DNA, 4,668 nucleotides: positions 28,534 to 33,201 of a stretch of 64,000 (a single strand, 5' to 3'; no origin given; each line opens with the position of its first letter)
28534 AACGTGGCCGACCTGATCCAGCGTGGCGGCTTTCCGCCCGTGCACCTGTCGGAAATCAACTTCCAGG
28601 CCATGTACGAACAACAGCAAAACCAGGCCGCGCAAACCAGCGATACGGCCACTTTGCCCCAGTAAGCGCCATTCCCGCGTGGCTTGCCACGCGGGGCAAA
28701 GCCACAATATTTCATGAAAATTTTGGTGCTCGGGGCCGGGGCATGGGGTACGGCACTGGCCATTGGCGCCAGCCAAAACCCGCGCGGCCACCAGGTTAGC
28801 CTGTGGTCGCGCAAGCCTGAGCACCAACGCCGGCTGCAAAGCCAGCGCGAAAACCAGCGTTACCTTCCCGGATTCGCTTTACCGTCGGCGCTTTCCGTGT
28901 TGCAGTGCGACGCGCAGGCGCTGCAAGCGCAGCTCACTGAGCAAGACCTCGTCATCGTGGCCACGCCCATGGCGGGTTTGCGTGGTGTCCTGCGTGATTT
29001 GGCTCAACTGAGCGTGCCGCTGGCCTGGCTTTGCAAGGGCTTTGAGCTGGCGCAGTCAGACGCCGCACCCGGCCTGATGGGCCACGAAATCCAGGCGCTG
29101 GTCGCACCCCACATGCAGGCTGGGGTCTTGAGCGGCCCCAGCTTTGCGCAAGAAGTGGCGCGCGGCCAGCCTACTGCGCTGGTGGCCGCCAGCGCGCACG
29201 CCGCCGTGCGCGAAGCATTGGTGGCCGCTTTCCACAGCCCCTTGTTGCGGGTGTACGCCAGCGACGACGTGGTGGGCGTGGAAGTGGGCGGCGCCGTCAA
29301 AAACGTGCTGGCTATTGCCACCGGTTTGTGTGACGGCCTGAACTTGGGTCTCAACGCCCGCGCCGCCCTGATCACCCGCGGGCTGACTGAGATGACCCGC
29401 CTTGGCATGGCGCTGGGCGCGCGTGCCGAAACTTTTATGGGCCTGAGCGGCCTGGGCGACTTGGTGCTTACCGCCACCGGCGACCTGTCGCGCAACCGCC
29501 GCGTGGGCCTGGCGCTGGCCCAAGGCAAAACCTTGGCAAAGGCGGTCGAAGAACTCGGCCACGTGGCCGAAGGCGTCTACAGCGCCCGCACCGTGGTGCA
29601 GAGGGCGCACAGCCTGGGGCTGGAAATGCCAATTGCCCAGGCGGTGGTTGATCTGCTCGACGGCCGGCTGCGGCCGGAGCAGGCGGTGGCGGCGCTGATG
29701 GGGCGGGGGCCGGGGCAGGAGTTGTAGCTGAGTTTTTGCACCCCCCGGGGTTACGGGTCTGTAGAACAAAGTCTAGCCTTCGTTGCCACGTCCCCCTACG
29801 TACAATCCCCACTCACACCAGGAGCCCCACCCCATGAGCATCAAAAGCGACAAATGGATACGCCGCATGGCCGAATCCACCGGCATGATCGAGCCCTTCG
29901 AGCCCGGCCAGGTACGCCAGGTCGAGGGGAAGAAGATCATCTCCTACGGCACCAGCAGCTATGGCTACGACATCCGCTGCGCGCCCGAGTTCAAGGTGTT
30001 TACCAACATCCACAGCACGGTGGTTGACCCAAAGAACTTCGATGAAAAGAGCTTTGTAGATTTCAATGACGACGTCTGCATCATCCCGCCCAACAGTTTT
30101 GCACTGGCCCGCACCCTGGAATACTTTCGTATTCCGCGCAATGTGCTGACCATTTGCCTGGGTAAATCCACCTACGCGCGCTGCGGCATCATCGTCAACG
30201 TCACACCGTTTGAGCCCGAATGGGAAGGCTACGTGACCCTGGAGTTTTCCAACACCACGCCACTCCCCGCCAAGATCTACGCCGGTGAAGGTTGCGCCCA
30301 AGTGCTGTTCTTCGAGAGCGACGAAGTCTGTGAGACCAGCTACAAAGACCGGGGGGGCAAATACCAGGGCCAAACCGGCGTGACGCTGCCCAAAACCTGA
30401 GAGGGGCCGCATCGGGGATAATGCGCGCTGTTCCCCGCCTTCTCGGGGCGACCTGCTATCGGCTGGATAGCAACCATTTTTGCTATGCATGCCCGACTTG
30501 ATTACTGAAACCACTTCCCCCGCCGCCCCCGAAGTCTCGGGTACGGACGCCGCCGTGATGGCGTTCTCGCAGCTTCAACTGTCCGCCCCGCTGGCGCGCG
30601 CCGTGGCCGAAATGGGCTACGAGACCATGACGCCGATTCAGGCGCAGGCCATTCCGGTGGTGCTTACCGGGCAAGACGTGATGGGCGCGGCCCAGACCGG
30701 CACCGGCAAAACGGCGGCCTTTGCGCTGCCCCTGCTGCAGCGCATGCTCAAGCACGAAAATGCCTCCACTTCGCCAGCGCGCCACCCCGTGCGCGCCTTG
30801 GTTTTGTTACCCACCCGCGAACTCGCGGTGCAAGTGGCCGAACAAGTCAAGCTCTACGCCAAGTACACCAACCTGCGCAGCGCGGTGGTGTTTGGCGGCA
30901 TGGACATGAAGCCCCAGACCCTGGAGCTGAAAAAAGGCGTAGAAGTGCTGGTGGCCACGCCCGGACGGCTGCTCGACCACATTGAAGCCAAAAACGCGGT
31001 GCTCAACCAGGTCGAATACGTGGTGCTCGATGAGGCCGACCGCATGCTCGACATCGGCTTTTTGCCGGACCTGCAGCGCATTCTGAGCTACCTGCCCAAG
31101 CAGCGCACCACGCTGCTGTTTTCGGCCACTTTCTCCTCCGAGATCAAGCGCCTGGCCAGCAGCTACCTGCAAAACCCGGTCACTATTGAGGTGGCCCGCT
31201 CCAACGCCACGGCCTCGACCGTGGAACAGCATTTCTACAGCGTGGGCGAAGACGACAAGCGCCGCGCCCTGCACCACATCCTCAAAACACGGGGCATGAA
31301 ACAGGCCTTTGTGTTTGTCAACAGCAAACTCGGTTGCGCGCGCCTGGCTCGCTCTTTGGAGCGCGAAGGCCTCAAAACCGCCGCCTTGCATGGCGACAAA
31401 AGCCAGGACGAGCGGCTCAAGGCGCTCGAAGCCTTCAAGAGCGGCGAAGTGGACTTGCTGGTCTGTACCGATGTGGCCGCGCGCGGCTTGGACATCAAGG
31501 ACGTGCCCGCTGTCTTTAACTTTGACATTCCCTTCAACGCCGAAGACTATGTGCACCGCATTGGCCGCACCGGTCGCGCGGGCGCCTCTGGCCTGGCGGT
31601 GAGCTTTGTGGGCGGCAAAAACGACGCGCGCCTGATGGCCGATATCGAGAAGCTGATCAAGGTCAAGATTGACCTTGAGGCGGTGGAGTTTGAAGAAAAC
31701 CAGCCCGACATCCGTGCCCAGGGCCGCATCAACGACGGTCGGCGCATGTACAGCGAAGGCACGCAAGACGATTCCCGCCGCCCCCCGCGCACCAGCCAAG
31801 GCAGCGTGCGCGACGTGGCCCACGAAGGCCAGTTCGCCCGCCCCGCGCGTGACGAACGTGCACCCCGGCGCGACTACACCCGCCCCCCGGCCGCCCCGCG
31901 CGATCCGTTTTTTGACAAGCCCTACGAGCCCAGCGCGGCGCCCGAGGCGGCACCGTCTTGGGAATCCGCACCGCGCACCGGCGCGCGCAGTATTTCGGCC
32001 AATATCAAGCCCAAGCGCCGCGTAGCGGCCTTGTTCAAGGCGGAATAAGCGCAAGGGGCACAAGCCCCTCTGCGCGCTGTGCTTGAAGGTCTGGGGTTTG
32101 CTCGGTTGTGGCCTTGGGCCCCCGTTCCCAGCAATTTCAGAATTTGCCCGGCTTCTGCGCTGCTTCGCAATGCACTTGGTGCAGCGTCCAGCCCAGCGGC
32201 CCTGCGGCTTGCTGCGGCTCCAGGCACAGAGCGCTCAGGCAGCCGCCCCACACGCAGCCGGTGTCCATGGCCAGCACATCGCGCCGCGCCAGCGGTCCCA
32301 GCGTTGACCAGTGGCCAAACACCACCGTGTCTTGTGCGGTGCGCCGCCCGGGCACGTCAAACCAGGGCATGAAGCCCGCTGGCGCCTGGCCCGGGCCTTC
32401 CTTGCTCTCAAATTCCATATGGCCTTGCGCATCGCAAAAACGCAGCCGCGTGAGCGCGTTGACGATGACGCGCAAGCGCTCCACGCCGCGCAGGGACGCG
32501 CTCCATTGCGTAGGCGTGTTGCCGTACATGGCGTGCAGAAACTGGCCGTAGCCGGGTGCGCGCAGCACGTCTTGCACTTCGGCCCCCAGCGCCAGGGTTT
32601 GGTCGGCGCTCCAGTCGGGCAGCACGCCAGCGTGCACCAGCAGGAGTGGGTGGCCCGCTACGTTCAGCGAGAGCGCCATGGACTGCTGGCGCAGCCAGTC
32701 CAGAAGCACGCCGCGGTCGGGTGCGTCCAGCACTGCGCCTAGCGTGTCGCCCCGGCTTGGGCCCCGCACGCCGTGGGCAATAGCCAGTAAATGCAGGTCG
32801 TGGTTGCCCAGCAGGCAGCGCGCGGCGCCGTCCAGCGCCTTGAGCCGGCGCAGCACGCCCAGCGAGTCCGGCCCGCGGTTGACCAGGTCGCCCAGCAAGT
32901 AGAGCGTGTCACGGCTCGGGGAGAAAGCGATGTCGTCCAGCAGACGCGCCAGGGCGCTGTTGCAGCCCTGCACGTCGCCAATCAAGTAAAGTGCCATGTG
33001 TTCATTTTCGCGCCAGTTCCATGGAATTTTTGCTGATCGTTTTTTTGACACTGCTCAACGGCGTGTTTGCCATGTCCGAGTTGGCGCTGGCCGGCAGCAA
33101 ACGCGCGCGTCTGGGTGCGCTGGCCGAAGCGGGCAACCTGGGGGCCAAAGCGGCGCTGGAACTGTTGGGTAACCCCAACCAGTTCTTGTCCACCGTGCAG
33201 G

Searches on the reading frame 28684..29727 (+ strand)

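Call 34: search_protein_families(library=ncbifam, proteins=[window:28684-29727:+], max_evalue=0.00001)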
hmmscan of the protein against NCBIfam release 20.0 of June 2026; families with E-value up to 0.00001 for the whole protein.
window:28684-29727:+ (347 aa): 14 families
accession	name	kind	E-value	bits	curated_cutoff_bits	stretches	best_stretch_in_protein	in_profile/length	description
NF000940.0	PRK00094.1-2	subfamily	2.4e-137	457.8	202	1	11-346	1-328/330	NAD(P)H-dependent glycerol-3-phosphate dehydrogenase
NF000942.0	PRK00094.1-4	subfamily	1.4e-110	369.7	257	1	11-346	3-332/334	NAD(P)H-dependent glycerol-3-phosphate dehydrogenase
NF011211.0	PRK14618.1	equivalog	8.6e-89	298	489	1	11-346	5-328/328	NAD(P)H-dependent glycerol-3-phosphate dehydrogenase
NF000939.0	PRK00094.1-1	equivalog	1.1e-88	297.5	473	1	11-343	6-332/339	NAD(P)H-dependent glycerol-3-phosphate dehydrogenase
NF000941.0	PRK00094.1-3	equivalog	5.5e-87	292.1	423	1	11-346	2-332/336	NAD(P)H-dependent glycerol-3-phosphate dehydrogenase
NF000946.0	PRK00094.2-4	equivalog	2.8e-82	276.4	455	1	12-340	6-326/342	NAD(P)H-dependent glycerol-3-phosphate dehydrogenase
NF011212.0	PRK14619.1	equivalog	1.3e-81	274.2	377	1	77-342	39-303/309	NAD(P)H-dependent glycerol-3-phosphate dehydrogenase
NF009098.0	PRK12439.1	equivalog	9.6e-81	271.8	436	1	11-346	8-335/341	NAD(P)H-dependent glycerol-3-phosphate dehydrogenase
NF000944.0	PRK00094.2-2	equivalog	3.3e-74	250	603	1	8-325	18-326/371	NAD(P)H-dependent glycerol-3-phosphate dehydrogenase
NF000943.0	PRK00094.2-1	equivalog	2.6e-72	243.9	400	1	11-339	1-293/296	NAD(P)H-dependent glycerol-3-phosphate dehydrogenase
NF011213.0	PRK14620.1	equivalog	3.2e-59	200.7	478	1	11-338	1-324/326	NAD(P)H-dependent glycerol-3-phosphate dehydrogenase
TIGR03376.1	glycerol3P_DH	equivalog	5.7e-51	173.7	285.5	1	12-333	1-337/342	glycerol-3-phosphate dehydrogenase (NAD(+))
NF000945.0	PRK00094.2-3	equivalog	2.4e-45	155.8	491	1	11-339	1-347/352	NAD(P)H-dependent glycerol-3-phosphate dehydrogenase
NF000947.0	PRK00094.2-5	equivalog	1.3e-44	152.9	251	1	10-325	4-314/323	NAD(P)H-dependent glycerol-3-phosphate dehydrogenase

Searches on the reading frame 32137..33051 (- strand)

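Call 34: search_protein_families(library=ncbifam, proteins=[window:32137-33051:-], max_evalue=0.00001)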
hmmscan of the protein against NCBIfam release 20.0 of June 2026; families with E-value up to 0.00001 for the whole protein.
window:32137-33051:- (304 aa): 6 families
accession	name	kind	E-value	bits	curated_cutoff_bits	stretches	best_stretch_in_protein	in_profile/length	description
NF001204.0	PRK00166.1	equivalog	1e-102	343.2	176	1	19-281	1-262/276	symmetrical bis(5'-nucleosyl)-tetraphosphatase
TIGR00668.1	apaH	equivalog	1.7e-78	263.9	222.85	1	19-281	1-262/279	bis(5'-nucleosyl)-tetraphosphatase (symmetrical) ApaH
TIGR04075.1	bacter_Pnkp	equivalog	2.4e-14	52.5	750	1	10-94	171-271/851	polynucleotide kinase-phosphatase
NF008516.0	PRK11439.1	equivalog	1.6e-11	44.7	326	1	16-85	14-81/218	protein-serine/threonine phosphatase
NF007425.0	PRK09968.1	equivalog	1.5e-07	31.3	332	1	18-85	14-79/218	protein-serine/threonine phosphatase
NF010148.0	PRK13625.1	equivalog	2.8e-07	30.3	340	0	19-87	1-79/245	bis(5'-nucleosyl)-tetraphosphatase PrpE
